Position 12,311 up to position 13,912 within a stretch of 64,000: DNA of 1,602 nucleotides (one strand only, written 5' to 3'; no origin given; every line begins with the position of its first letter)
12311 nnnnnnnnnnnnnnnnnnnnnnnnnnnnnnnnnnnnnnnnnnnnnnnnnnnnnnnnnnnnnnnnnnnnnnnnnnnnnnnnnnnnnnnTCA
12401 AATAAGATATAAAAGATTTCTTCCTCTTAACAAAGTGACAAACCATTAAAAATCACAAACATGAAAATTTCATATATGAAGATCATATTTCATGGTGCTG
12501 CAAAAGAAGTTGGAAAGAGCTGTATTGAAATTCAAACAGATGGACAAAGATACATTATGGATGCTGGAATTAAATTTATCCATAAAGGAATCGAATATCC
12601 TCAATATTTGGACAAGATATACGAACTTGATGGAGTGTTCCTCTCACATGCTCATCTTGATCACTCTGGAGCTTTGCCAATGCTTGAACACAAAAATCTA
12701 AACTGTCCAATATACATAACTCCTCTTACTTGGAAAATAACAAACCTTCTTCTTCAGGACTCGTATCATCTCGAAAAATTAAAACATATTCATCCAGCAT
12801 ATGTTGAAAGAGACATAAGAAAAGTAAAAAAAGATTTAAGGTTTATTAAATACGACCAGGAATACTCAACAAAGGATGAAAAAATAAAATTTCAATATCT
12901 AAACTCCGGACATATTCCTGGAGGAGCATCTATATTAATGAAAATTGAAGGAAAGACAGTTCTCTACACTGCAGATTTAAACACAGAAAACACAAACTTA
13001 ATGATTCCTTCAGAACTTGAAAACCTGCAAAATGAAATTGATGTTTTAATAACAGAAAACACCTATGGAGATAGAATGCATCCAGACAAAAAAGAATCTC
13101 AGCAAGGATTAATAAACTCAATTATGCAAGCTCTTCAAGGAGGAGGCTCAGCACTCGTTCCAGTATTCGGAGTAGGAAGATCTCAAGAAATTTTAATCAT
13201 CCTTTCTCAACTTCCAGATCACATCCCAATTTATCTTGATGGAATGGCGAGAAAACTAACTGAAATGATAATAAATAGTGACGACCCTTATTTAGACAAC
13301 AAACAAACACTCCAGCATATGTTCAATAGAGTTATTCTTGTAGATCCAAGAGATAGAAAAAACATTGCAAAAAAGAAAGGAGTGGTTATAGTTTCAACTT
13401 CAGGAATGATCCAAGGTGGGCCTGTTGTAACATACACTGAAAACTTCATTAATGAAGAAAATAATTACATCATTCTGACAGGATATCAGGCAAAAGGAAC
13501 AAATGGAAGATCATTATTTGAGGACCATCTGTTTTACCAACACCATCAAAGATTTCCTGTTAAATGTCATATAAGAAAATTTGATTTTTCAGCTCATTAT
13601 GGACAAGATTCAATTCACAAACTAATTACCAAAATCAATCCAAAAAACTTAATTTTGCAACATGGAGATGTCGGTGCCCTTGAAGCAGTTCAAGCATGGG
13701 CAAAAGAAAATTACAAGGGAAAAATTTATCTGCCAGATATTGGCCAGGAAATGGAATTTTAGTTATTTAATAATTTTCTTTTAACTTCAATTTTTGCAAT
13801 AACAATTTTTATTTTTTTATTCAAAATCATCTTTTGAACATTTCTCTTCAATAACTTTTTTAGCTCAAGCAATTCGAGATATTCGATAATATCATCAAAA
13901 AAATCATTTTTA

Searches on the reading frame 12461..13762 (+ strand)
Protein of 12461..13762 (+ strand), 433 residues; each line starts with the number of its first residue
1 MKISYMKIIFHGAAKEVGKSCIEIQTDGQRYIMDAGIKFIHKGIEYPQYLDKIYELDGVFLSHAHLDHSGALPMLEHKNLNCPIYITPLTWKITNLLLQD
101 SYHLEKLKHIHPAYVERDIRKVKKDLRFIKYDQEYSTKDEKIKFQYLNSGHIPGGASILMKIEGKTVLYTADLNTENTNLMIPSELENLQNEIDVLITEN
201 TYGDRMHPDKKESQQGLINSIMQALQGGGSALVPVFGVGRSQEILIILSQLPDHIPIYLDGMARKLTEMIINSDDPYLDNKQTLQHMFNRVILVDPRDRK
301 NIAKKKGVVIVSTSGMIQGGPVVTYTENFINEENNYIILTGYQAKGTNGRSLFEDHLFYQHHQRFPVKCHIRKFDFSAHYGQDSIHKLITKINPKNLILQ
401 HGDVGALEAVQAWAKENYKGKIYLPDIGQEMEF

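Call 78: search_protein_families(library=pfam, proteins=[window:12461-13762:+], max_evalue=0.00001)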
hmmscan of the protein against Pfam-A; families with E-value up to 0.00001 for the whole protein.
window:12461-13762:+ (433 aa): 5 families
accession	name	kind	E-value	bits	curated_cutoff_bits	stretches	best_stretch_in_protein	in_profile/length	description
PF10996.14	Beta-Casp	-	3.5e-20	73.2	27.7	1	242-352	2-120/120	Beta-Casp domain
PF16661.11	Lactamase_B_6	-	4.1e-14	52.9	27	1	27-185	5-174/193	Metallo-beta-lactamase superfamily domain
PF07521.17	RMMBL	-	7.7e-13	48.7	21.6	1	366-425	3-63/63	Zn-dependent metallo-hydrolase RNA specificity domain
PF00753.33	Lactamase_B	-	4.4e-09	37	22.7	1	20-191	7-168/196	Metallo-beta-lactamase superfamily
PF12706.13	Lactamase_B_2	-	1.1e-07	32.1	27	1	30-206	2-170/200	Beta-lactamase superfamily domain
